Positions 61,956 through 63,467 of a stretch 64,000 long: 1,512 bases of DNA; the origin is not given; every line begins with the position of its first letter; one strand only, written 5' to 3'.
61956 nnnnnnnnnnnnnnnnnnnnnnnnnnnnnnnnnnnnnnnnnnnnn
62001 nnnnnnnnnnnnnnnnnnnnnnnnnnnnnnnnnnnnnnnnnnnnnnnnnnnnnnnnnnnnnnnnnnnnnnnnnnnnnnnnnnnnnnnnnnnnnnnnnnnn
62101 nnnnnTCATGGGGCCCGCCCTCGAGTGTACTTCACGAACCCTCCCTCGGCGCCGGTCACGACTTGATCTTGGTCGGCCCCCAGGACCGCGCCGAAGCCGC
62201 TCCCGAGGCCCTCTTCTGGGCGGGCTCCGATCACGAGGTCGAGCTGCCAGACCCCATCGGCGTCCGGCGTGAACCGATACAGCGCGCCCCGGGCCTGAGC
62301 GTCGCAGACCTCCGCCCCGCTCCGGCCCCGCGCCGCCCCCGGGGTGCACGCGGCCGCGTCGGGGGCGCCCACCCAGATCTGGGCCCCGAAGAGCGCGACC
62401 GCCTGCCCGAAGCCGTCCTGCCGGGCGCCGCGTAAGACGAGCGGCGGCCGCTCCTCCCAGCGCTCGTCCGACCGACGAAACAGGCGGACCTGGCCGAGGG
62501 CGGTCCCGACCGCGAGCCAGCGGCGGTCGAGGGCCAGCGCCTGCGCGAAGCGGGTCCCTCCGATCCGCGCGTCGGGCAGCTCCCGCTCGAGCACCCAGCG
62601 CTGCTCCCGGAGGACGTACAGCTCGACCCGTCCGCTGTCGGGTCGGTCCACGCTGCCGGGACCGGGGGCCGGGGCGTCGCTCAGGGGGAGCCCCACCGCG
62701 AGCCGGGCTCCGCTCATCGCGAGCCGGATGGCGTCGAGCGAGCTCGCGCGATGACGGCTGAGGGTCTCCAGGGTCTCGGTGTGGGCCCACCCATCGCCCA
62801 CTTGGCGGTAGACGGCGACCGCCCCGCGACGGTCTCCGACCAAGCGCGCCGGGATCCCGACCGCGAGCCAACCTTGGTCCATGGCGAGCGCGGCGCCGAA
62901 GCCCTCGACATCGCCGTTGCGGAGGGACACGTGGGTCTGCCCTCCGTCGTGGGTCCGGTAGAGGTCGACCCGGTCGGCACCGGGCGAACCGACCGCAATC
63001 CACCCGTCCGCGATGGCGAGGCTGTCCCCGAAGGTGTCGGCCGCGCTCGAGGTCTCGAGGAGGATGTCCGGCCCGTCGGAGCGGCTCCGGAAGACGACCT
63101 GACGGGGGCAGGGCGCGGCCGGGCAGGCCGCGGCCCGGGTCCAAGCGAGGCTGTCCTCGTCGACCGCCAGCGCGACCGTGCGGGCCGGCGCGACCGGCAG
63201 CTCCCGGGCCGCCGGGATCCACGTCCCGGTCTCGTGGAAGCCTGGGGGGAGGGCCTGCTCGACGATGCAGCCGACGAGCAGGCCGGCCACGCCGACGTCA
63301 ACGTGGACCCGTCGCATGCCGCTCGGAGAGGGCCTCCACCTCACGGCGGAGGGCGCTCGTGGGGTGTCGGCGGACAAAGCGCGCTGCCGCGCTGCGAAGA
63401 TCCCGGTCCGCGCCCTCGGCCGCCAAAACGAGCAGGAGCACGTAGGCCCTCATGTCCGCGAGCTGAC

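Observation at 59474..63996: Three tandem FG-GAP beta-propeller lipoproteins coupled by ATGA overlaps, preceded by a Pro-rich single-pass membrane protein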

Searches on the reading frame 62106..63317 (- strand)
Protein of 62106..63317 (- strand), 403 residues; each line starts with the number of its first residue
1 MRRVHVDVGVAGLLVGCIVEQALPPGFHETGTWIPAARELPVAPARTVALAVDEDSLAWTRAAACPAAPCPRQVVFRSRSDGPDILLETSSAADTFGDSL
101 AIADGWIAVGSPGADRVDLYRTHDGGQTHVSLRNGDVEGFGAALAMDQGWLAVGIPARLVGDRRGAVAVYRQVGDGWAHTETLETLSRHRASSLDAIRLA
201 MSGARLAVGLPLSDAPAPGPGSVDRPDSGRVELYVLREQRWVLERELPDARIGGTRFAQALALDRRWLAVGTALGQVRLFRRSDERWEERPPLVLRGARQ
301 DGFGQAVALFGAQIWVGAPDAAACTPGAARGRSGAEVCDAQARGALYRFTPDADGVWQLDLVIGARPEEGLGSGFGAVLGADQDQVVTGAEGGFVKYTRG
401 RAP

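Call 4: search_protein_families(library=pfam, proteins=[window:62106-63317:-], max_evalue=1)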
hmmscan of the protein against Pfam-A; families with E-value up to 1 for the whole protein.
window:62106-63317:- (403 aa): 1 family
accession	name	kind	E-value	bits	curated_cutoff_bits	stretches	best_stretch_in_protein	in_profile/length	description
PF14312.12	FG-GAP_2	-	6.6e-08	33.1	23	2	91-116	13-38/49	FG-GAP repeat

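Call 5: search_protein_families(library=ncbifam, proteins=[window:62106-63317:-], max_evalue=1)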
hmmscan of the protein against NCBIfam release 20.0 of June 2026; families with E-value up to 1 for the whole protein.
window:62106-63317:- (403 aa): 0 families

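Call 6: find_encoding_contigs(protein=window:62106-63317:-, flank=10000, max_places=6)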
Protein window:62106-63317:- (403 aa): 3 contigs read that carry it; 1 place shown.
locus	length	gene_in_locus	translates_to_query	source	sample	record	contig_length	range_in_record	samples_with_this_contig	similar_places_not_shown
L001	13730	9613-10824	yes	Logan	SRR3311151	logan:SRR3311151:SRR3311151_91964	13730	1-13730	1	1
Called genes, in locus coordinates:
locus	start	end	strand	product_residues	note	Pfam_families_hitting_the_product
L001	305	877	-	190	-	PF03413:PepSY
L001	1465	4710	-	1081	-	-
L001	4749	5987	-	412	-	PF00089:Trypsin (weak), PF13365:Trypsin_2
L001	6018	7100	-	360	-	PF00089:Trypsin, PF13365:Trypsin_2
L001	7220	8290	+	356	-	-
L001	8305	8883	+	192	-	PF04542:Sigma70_r2, PF08281:Sigma70_r4_2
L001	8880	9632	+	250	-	-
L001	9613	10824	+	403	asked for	PF14312:FG-GAP_2 (faint)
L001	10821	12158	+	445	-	PF14312:FG-GAP_2 (faint)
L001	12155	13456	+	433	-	PF14312:FG-GAP_2 (faint)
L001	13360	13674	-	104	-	-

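Call 7: search_protein_families(library=pfam, proteins=[L001:7220-8290:+, L001:8305-8883:+, L001:8880-9632:+, L001:1465-4710:-, L001:13360-13674:-], max_evalue=1)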
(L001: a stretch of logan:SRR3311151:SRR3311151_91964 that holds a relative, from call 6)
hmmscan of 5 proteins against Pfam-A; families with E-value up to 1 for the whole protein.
L001:7220-8290:+ (356 aa): 0 families

L001:8305-8883:+ (192 aa): 7 families
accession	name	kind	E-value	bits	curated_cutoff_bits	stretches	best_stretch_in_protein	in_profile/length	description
PF08281.18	Sigma70_r4_2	-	1.8e-14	53.5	25.7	1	122-173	2-53/54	Sigma-70, region 4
PF04542.20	Sigma70_r2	-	2.8e-09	37.1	24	1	26-92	2-70/71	Sigma-70 region 2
PF13384.12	HTH_23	-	5e-05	23.4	24.6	1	133-169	4-40/50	Homeodomain-like domain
PF04545.22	Sigma70_r4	-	0.00032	20.6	24.1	1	128-171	2-45/50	Sigma-70, region 4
PF07638.17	Sigma70_ECF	-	0.0016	18.8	21.1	1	80-177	84-182/185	ECF sigma factor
PF13556.12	HTH_30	-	0.11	12.7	27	1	150-179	16-45/59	PucR C-terminal helix-turn-helix domain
PF07374.17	DUF1492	-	0.21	12.2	21.5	1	122-173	46-98/100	Protein of unknown function (DUF1492)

L001:8880-9632:+ (250 aa): 1 family
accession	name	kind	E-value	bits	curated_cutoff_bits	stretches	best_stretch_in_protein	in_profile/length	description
PF00582.32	Usp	-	0.89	10.5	24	0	175-242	8-70/141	Universal stress protein family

L001:1465-4710:- (1081 aa): 0 families

L001:13360-13674:- (104 aa): 0 families

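Call 18: find_homologous_proteins(query=L001:8880-9629:+)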
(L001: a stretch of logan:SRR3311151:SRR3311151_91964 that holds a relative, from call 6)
Query L001:8880-9629:+ (250 aa): 1 proteins with E <= 0.001 among 8000 candidates.
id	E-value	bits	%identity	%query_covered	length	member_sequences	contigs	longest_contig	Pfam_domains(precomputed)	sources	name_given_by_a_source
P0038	5.5e-144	496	100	100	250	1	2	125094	-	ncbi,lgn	-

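Call 19: find_related_loci(query=L001:8305-8880:+, collection=genome_contigs, flank=8000)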
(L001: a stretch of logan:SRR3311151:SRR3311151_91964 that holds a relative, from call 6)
Query L001:8305-8880:+ (192 aa) in genome_contigs; peptide patterns used: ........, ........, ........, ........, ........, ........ (x = any residue, [..] = any of these).
297 stretches matched a pattern; 49 encode a relative of the query (tblastn E <= 1e-3); 49 distinct loci.
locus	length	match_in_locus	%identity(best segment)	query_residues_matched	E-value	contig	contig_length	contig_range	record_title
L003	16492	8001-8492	45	21-183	7e-41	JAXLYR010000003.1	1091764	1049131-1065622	MAG: Polyangiaceae bacterium isolate STL-MYX18 C3.57.fa-3, whole genome shotgun sequence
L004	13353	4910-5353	50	21-167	2e-40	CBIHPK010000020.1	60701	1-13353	MAG TPA_asm: uncultured Myxococcaceae bacterium isolate SRR18156209_binner13_Refined_17 genome assembly, contig: ERZ2733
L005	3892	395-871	48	22-180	8e-40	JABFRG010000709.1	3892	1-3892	MAG: Polyangiaceae bacterium isolate P-RSF-IL-17 seq_9701, whole genome shotgun sequence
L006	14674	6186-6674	47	22-183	4e-39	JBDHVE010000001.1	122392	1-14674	MAG: Polyangiaceae bacterium isolate AS-MESO-3CA.120 NODE_547_length_122392_cov_5.170821, whole genome shotgun sequence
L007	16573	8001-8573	42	3-184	8e-37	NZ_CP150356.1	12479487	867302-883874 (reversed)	Sorangium sp. So ce1014 chromosome, complete genome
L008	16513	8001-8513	44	16-184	3e-36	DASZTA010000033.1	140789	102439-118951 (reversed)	MAG TPA_asm: Polyangiaceae bacterium isolate SMAG_U6064 k141_827314, whole genome shotgun sequence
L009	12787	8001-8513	44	16-184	5e-36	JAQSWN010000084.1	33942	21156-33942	MAG: Polyangiaceae bacterium isolate C_No_T20_C_bin.74 scaffold_1239, whole genome shotgun sequence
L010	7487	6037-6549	43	16-184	4e-36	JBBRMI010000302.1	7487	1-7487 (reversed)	MAG: Polyangiales bacterium isolate La1_metabat2.022 LA1C_B2.022_k141_3179032L_7487_cov_35.0705, whole genome shotgun se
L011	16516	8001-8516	40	8-180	1e-35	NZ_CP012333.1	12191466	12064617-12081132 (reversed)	Labilithrix luteola strain DSM 27648 chromosome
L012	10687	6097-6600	44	16-181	6e-36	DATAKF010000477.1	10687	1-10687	MAG TPA_asm: Polyangiaceae bacterium isolate SMAG_U6931 k141_30370, whole genome shotgun sequence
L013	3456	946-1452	44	18-184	1e-35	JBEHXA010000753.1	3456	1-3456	MAG: Myxococcota bacterium isolate ES1.bin.27 NODE_33319_length_3456_cov_4.056896, whole genome shotgun sequence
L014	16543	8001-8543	46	17-190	8e-36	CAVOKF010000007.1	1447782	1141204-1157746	MAG: uncultured delta proteobacterium isolate MFD00082.bin.1.80 genome assembly, contig: contig_3710, whole genome shotg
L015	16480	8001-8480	48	25-183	7e-36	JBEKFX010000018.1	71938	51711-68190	MAG: Polyangiaceae bacterium isolate SPRUCE 23 SPRUCE_23_18, whole genome shotgun sequence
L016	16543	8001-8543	46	17-190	2e-35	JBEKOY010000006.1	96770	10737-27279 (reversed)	MAG: Polyangiaceae bacterium isolate SPRUCE 451 SPRUCE_451_6, whole genome shotgun sequence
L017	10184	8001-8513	43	16-184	4e-35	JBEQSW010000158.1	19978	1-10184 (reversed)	MAG: Myxococcales bacterium isolate MAG_Dt_36 k247_1692187, whole genome shotgun sequence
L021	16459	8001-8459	44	25-178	9e-34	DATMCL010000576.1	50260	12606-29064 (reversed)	MAG TPA_asm: Polyangiaceae bacterium isolate SMAG_U13381 k141_1033916, whole genome shotgun sequence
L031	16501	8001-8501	44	22-186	8e-32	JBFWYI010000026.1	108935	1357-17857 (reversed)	MAG: Sandaracinaceae bacterium isolate CA_2019_TPBS_160 NODE_1593_length_108935_cov_6.862014_TPBS, whole genome shotgun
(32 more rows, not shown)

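Call 31: search_protein_families(library=pfam, proteins=[L004:6857-9115:+, L007:10231-11964:+, L007:11715-13352:+, L007:13364-15292:+, L008:9581-11395:+, L008:11296-12810:+, L021:9249-9977:+, L021:10024-10986:+, L031:10334-12439:+, L011:10582-11835:+], max_evalue=0.001)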
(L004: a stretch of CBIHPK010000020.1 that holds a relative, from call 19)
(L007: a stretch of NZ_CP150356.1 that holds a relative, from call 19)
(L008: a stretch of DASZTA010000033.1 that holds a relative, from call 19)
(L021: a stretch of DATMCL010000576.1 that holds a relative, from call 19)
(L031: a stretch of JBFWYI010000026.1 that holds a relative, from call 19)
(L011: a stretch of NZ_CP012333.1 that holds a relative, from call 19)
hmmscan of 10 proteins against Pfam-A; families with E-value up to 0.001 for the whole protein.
L004:6857-9115:+ (753 aa): 0 families

L007:10231-11964:+ (578 aa): 5 families
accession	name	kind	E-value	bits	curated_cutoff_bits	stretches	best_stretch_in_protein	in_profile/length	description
PF07631.16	PSD4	-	5.5e-34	117.8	23.3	1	234-363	1-128/128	Protein of unknown function (DUF1592)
PF07627.16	PSCyt3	-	1.2e-31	109.3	27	1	380-473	2-96/98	Protein of unknown function (DUF1588)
PF07637.16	PSD5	-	7.7e-19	68.3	34.2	1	160-220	1-62/62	Protein of unknown function (DUF1595)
PF07624.16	PSD2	-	4.6e-15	55.5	25.8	1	495-564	4-74/74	Protein of unknown function (DUF1585)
PF07626.16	PSD3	-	0.00016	22.5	23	1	78-139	1-64/65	Protein of unknown function (DUF1587)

L007:11715-13352:+ (546 aa): 1 family
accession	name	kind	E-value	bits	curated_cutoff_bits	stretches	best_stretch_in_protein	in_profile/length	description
PF07586.16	HXXSHH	-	2.2e-81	274.3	30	1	134-446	1-306/307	Protein of unknown function (DUF1552)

L007:13364-15292:+ (643 aa): 4 families
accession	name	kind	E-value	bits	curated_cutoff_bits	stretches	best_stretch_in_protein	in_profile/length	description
PF02776.23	TPP_enzyme_N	-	1.6e-31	109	26.8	1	52-166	2-117/119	Thiamine pyrophosphate enzyme, N-terminal TPP binding domain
PF02775.26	TPP_enzyme_C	-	6.2e-28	97.9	21.9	1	436-590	1-150/151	Thiamine pyrophosphate enzyme, C-terminal TPP binding domain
PF00205.28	TPP_enzyme_M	-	1.8e-26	92.9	30.4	1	247-376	2-137/137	Thiamine pyrophosphate enzyme, central domain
PF01855.24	POR_N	-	1.5e-06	28.6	27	1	89-208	37-153/231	Pyruvate flavodoxin/ferredoxin oxidoreductase, thiamine diP-bdg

L008:9581-11395:+ (605 aa): 5 families
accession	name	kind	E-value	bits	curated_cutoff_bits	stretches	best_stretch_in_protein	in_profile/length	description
PF07631.16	PSD4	-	2.2e-34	119.1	23.3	1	263-392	1-128/128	Protein of unknown function (DUF1592)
PF07627.16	PSCyt3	-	8.2e-32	109.8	27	1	409-504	2-98/98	Protein of unknown function (DUF1588)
PF07637.16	PSD5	-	2.4e-16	60.3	34.2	1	189-249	1-62/62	Protein of unknown function (DUF1595)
PF07624.16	PSD2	-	2.6e-16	59.6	25.8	1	524-593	4-74/74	Protein of unknown function (DUF1585)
PF07626.16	PSD3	-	4.3e-05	24.3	23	1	108-167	2-63/65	Protein of unknown function (DUF1587)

L008:11296-12810:+ (505 aa): 1 family
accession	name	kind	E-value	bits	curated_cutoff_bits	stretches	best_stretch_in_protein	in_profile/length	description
PF07586.16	HXXSHH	-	5.2e-78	263.2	30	1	84-405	1-306/307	Protein of unknown function (DUF1552)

L021:9249-9977:+ (243 aa): 0 families

L021:10024-10986:+ (321 aa): 1 family
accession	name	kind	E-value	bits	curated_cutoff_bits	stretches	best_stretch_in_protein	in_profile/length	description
PF04041.19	Glyco_hydro_130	-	1e-47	163.1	26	1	39-318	32-317/320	beta-1,4-mannooligosaccharide phosphorylase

L031:10334-12439:+ (702 aa): 0 families

L011:10582-11835:+ (418 aa): 0 families

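Call 37: search_protein_families(library=pfam, alignment_id=A3, max_evalue=0.01)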
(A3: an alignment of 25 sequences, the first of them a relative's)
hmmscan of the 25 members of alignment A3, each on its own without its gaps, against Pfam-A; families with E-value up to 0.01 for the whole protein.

A. member 1, L001:8880-9629:+ (250 aa): 0 families

B. families by the number of members that match (of 25 scanned): 8 families
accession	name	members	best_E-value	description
PF13525.12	YfiO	7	1.6e-06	Outer membrane lipoprotein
PF13174.12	TPR_6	6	2.2e-07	Tetratricopeptide repeat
PF13428.12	TPR_14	6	2.8e-05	Tetratricopeptide repeat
PF14559.12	TPR_19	4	0.0022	Tetratricopeptide repeat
PF13512.12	TPR_18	3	0.00022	Tetratricopeptide repeat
PF13432.12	TPR_16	2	0.00017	Tetratricopeptide repeat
PF00291.31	PALP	1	0.0061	Pyridoxal-phosphate dependent enzyme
PF07721.20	TPR_4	1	0.0097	Tetratricopeptide repeat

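Call 38: search_solved_structures(query=A3, max_evalue=1, show_alignments=2)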
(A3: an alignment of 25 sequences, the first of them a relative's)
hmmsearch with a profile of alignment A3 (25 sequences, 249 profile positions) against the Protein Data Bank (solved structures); distinct sequences matched with E-value up to 1: 3.
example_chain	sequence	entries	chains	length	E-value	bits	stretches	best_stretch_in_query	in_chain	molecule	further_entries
9pxg_D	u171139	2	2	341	0.011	19.3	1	155-234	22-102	Outer membrane protein assembly factor BamD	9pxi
7o3j_A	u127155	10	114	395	0.19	15.3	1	52-164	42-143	TrwE protein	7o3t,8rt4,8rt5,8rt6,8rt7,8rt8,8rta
9fcq_A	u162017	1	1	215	0.24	15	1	163-217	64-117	SAM-dependent methyltransferase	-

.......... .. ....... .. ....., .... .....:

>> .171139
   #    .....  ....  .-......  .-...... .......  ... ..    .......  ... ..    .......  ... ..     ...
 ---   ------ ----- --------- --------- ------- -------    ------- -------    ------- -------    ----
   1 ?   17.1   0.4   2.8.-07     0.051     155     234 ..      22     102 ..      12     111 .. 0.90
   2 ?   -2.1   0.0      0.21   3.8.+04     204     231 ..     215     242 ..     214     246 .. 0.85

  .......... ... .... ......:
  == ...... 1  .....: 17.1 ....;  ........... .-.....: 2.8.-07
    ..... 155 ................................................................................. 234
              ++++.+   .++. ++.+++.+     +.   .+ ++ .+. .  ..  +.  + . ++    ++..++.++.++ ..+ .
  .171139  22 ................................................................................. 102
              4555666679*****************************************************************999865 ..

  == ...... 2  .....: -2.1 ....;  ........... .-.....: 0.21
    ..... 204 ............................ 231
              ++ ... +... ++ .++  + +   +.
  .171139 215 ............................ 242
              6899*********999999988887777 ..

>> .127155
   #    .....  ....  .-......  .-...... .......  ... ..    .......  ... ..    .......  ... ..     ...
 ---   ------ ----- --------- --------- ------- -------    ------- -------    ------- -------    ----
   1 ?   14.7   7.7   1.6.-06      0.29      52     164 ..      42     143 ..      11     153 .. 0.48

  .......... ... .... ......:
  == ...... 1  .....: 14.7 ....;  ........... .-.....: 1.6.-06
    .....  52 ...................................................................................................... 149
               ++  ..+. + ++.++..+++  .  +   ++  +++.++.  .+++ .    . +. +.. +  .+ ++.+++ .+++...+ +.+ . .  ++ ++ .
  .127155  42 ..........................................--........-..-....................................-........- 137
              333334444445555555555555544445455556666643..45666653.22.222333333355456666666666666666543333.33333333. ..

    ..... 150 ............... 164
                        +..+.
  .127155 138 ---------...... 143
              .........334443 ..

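Call 47: find_homologous_proteins(query=A1, max_evalue=0.00001)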
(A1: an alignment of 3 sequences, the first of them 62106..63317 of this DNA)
Query A1 (3 sequences) (403 aa, profile of the alignment): 11 proteins with E <= 0.00001 among 8000 candidates.
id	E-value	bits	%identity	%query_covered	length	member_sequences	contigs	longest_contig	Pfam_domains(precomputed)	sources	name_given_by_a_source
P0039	1.1e-177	609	38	19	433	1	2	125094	PF14312.13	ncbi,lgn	-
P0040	4.0e-162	558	100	100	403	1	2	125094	PF14312.13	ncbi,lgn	-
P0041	4.8e-27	113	30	56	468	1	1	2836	PF14312.13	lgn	-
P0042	2.1e-25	107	30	38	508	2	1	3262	PF14312.13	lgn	-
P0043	6.1e-24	103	30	57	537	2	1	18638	PF14312.13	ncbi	-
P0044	4.3e-18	83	27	58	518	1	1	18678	PF14312.13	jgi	jgi:hypothetical protein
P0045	4.5e-17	80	24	45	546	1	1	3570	PF14312.13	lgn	-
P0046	9.7e-16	76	27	60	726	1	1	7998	PF14312.13,PF04122.18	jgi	jgi:putative cell wall-binding protein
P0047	4.5e-15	73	28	65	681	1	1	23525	PF14312.13,PF17963.8,PF17892.8,PF17803.8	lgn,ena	-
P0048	4.6e-14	70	27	59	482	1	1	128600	PF14312.13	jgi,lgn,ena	-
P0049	3.3e-13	67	25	80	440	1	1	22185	PF14312.13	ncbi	ncbi:MAG: hypothetical protein AAF614_23740 [Chloroflexota bacterium]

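Call 49: find_encoding_contigs(protein=P0043, flank=9000, max_places=2)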
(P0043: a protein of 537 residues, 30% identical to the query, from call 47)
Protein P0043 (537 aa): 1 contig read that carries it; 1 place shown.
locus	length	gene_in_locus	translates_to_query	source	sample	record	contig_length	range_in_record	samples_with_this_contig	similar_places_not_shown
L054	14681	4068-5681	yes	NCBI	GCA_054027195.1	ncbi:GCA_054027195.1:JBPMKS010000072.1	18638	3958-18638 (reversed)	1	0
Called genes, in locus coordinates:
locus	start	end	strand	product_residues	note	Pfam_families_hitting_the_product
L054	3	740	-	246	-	?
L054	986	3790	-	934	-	PF22113:Mtrc-MtrF_II-IV_dom (faint)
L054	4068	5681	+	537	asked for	PF14312:FG-GAP_2 (weak)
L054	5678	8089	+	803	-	PF01326:PPDK_N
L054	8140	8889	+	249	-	PF09359:VTC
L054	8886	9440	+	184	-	PF16316:DUF4956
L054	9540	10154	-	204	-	-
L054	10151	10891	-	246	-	PF01553:Acyltransferase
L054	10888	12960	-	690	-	PF02092:tRNA_synt_2f, PF05746:DALR_1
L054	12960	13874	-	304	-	PF02091:tRNA-synt_2e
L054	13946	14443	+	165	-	PF04390:LptE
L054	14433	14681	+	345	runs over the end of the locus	PF06144:DNA_pol3_delta, PF14840:DNA_pol3_delt_C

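Call 50: find_encoding_contigs(protein=P0044, flank=9000, max_places=2)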
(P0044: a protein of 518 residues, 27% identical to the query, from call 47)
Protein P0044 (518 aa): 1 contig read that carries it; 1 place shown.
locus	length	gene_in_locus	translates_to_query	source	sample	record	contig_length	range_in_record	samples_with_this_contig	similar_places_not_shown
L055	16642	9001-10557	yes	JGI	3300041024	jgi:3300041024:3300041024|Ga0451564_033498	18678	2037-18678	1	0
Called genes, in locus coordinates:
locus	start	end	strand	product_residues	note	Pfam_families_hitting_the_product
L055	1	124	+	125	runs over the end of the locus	PF02561:FliS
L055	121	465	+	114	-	-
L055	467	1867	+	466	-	PF00535:Glycos_transf_2, PF14559:TPR_19 (weak)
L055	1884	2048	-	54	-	-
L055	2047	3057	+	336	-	PF01408:GFO_IDH_MocA, PF02894:GFO_IDH_MocA_C, PF22725:GFO_IDH_MocA_C3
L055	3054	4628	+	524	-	PF00890:FAD_binding_2 (faint), PF01266:DAO (faint), PF00732:GMC_oxred_N, PF05199:GMC_oxred_C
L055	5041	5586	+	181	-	-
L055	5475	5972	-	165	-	PF19780:DUF6265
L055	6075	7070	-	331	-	PF00595:PDZ (weak), PF17820:PDZ_6 (weak)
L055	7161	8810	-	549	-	PF14312:FG-GAP_2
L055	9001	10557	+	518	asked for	PF14312:FG-GAP_2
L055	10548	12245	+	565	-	PF14312:FG-GAP_2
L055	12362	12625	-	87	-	-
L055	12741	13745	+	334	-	PF08240:ADH_N, PF00107:ADH_zinc_N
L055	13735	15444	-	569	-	PF04389:Peptidase_M28, PF01546:Peptidase_M20 (weak)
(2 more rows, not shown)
